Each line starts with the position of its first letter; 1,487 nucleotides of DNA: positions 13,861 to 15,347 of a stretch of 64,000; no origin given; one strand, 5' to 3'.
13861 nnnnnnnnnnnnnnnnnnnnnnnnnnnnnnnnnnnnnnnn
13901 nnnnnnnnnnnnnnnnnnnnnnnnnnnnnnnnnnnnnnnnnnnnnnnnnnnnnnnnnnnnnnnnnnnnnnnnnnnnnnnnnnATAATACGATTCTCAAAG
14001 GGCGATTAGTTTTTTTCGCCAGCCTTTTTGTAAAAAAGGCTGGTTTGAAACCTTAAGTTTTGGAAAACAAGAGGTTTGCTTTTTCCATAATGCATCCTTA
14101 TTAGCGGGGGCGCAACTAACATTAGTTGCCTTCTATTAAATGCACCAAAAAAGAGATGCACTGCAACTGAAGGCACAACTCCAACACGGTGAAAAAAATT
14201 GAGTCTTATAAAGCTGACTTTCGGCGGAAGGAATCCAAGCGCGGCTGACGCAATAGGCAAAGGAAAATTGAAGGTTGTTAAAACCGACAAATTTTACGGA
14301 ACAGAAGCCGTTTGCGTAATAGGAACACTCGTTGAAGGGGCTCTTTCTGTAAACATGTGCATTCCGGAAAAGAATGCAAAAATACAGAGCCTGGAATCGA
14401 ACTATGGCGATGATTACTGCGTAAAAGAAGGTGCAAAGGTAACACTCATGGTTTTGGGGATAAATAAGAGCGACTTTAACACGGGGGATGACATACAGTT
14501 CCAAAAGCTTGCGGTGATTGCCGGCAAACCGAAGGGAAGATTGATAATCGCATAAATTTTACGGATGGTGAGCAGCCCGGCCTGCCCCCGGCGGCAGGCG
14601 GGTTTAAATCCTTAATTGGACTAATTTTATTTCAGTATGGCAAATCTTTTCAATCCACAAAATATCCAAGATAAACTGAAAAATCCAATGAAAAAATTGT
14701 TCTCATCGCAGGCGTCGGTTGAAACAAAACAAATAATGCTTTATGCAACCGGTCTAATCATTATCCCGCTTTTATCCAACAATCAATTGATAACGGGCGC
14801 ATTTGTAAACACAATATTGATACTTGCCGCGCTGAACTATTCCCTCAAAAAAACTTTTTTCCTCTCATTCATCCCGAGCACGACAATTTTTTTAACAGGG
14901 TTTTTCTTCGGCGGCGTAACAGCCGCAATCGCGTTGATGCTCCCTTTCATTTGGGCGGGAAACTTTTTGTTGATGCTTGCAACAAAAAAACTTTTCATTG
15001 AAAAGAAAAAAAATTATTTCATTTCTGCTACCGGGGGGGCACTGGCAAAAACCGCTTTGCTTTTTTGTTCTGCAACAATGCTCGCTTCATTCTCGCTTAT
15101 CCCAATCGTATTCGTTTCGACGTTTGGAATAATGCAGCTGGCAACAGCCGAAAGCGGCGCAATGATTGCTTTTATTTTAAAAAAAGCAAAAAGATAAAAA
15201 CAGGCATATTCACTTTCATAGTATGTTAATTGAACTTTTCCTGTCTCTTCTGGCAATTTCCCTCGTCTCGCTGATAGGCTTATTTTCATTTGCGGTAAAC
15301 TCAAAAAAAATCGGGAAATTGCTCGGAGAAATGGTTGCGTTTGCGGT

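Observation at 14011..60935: Family of near-identical palindromic hairpin elements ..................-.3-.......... at 3' ends of unrelated genes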

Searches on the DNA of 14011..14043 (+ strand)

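Call 78: build_rna_model(alignment_id=A2, structure=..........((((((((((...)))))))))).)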
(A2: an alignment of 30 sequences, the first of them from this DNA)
Model R1 built from alignment A2 (30 sequences, 34 columns); structure: as given.
model positions 33; base pairs 10; branch points 0; effective number of sequences 30; information 1.285 bits per position. Calibrated on 0.2 Mb of random sequence (short: E-values are rough).
structure used (alignment columns):
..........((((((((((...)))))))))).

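Call 79: search_with_rna_model(model_id=R1, source=window, filters=off, max_evalue=10, show_alignments=0)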
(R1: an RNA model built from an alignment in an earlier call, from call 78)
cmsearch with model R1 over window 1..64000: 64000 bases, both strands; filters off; matches with E-value up to 10: 81.
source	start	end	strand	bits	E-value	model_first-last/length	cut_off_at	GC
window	14011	14043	+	52.2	3.8e-14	1-33/33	no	0.39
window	17931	17963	+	50.3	1.5e-13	1-33/33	no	0.45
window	59395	59427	+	49.5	2.7e-13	1-33/33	no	0.42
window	60904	60936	+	49.5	2.8e-13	1-33/33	no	0.45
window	54501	54533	+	41.7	8e-11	1-33/33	no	0.39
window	59437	59467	+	37.1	2.3e-09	1-33/33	no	0.52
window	14019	14043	-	27.9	1.9e-06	9-33/33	no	0.44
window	17940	17962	-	25.2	1.3e-05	10-32/33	no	0.43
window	59404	59426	-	24.1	3e-05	10-32/33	no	0.43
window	54510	54532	-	23.8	3.6e-05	10-32/33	no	0.48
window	60913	60935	-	23.8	3.6e-05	10-32/33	no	0.48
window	59445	59467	-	13.9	0.05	9-33/33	no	0.61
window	22247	22260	+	12.4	0.16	1-33/33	no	0.5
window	34869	34913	-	12.1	0.19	1-33/33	no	0.4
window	60858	60885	+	11.9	0.22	1-33/33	no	0.46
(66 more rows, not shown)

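Call 80: search_with_rna_model(model_id=R1, sources=[L061, L062, L063, L064], filters=off, max_evalue=10)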
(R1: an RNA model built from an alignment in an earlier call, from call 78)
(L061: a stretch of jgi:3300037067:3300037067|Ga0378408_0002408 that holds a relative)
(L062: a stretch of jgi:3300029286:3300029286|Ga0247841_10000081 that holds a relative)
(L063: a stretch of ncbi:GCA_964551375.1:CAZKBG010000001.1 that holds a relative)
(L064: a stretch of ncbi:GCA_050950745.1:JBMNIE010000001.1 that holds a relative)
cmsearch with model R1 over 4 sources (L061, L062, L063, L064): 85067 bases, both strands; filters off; matches with E-value up to 10: 57.
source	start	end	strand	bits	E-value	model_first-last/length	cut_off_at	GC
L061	11289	11321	+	49.5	3.7e-13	1-33/33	no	0.42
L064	8584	8616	+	34.9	1.5e-08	1-33/33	no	0.33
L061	11298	11320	-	26.5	6.7e-06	10-32/33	no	0.43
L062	3596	3638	+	16.4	0.011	1-33/33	no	0.33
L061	13998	14035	-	16.2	0.012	1-33/33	no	0.37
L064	8532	8550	-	13.4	0.096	12-30/33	no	0.26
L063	17063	17101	-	13.3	0.11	1-33/33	no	0.33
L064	8595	8611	-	13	0.13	13-29/33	no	0.24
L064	6165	6185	-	12.9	0.14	11-31/33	no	0.19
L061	7694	7709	-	11.7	0.34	1-33/33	no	0.31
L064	8533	8549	+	11.5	0.39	13-29/33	no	0.24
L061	19360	19374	+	11.1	0.51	14-28/33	no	0.07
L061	21070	21091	-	10.6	0.75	1-33/33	no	0.41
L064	8469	8483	+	10.6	0.76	1-33/33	no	0.47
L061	13445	13475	-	10.6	0.77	1-33/33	no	0.32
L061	21217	21236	-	10.2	1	1-33/33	no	0.35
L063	12377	12389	-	10.1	1.1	15-27/33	no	0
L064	6209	6221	+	10.1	1.1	15-27/33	no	0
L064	6210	6222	-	10.1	1.1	15-27/33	no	0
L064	18500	18512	-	10.1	1.1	15-27/33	no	0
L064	18500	18512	+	10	1.1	15-27/33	no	0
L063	5239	5251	+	10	1.2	15-27/33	no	0.08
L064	5482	5494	+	10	1.2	15-27/33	no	0.08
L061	19359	19375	-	9.6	1.5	13-29/33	no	0.12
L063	11750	11770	+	9.4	1.8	11-31/33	no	0.14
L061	20118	20143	-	9.4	1.8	1-33/33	no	0.27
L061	7801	7812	-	9.4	1.8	1-33/33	no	0.58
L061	13163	13184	-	9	2.4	1-33/33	no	0.45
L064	11768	11784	-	8.9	2.6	13-29/33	no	0.18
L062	1536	1554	+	8.9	2.6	1-33/33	no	0.26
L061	13653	13671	-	8.8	2.8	1-33/33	no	0.32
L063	20198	20216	-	8.8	2.8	1-33/33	no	0.26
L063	11752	11768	-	8.8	2.8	13-29/33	no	0.12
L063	8689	8717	+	8.8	2.8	1-33/33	no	0.31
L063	5238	5250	-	8.8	2.8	15-27/33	no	0.08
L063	12377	12389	+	8.5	3.5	15-27/33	no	0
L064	868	877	-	8.4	3.6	1-33/33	no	0.3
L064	5482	5494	-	8.4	3.7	15-27/33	no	0.08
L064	5425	5451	-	8.3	3.9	1-33/33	no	0.33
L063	8318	8330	-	8.2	4.2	15-27/33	no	0.08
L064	8666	8678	+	8.2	4.2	15-27/33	no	0.08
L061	2331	2374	-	8.1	4.6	1-33/33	no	0.43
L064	13004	13016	-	7.9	5.2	15-27/33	no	0.08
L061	20260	20274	-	7.9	5.3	14-28/33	no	0.13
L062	10739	10766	-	7.9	5.4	1-33/33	no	0.5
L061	16947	16968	-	7.8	5.8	1-33/33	no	0.45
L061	13033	13066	+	7.5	7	1-33/33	no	0.5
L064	3341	3353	-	7.5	7.3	15-27/33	no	0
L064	11837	11851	-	7.4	7.4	14-28/33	no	0.13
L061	2230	2246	-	7.4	7.6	1-33/33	no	0.41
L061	15131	15151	-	7.4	7.6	1-33/33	no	0.33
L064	14227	14254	-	7.4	7.7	1-33/33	no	0.18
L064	9625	9646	-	7.4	7.9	1-33/33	no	0.45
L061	18481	18493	+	7.3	8.3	15-27/33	no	0.08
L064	13006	13018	+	7.3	8.3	15-27/33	no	0.08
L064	3906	3926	-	7.1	9.7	11-31/33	no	0.19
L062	7176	7192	+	7.1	9.8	13-29/33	no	0.24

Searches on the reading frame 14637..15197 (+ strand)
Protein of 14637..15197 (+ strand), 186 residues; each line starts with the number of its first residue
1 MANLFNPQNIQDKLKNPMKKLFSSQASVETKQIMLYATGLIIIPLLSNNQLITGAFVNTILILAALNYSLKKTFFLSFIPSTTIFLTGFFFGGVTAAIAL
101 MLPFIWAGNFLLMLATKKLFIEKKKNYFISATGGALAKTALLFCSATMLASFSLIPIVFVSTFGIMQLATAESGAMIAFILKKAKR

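Call 15: search_protein_families(library=pfam, proteins=[window:14637-15197:+])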
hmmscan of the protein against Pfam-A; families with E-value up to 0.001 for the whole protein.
window:14637-15197:+ (186 aa): 0 families
